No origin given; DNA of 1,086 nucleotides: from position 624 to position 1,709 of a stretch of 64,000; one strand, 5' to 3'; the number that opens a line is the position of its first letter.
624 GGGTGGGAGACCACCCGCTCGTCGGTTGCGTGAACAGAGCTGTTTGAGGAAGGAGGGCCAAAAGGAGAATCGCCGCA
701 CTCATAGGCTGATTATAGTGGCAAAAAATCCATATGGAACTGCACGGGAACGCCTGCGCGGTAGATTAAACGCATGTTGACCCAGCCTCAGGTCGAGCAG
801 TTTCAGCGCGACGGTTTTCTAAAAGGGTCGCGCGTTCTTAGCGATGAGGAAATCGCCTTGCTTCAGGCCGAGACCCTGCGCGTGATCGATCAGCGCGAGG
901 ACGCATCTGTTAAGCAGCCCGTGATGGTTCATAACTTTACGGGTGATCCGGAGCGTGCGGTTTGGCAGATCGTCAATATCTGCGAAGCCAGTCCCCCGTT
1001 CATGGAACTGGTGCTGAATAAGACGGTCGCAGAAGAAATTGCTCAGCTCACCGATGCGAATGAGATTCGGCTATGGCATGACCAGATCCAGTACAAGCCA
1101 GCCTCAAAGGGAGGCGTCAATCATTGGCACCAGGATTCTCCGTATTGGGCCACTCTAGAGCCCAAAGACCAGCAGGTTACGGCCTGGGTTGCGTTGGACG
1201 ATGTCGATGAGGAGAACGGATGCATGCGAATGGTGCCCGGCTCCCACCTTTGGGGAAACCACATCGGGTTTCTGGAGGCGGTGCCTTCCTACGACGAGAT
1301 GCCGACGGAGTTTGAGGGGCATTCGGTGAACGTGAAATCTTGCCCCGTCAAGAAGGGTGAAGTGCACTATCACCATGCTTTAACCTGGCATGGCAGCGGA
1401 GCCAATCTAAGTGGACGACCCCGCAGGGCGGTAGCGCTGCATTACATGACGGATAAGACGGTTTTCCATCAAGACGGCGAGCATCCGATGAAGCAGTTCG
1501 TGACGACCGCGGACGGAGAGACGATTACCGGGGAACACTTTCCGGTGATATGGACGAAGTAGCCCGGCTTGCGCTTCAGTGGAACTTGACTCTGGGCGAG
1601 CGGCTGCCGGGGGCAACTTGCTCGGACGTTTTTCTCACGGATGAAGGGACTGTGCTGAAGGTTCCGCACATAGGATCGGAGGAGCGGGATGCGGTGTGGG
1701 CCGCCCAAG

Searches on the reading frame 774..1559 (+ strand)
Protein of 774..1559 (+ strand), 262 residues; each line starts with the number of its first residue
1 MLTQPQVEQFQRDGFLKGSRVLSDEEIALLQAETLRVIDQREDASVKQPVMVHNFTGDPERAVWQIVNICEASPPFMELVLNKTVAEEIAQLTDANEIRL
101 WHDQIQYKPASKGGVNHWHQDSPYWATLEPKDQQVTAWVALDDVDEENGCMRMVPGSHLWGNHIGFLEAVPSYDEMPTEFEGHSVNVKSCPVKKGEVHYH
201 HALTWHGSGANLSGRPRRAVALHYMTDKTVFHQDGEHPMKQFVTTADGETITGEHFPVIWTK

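Call 99: find_encoding_contigs(protein=window:774-1559:+, flank=10000, max_places=2)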
Protein window:774-1559:+ (262 aa): no gene with exactly this product is on record in the collection.
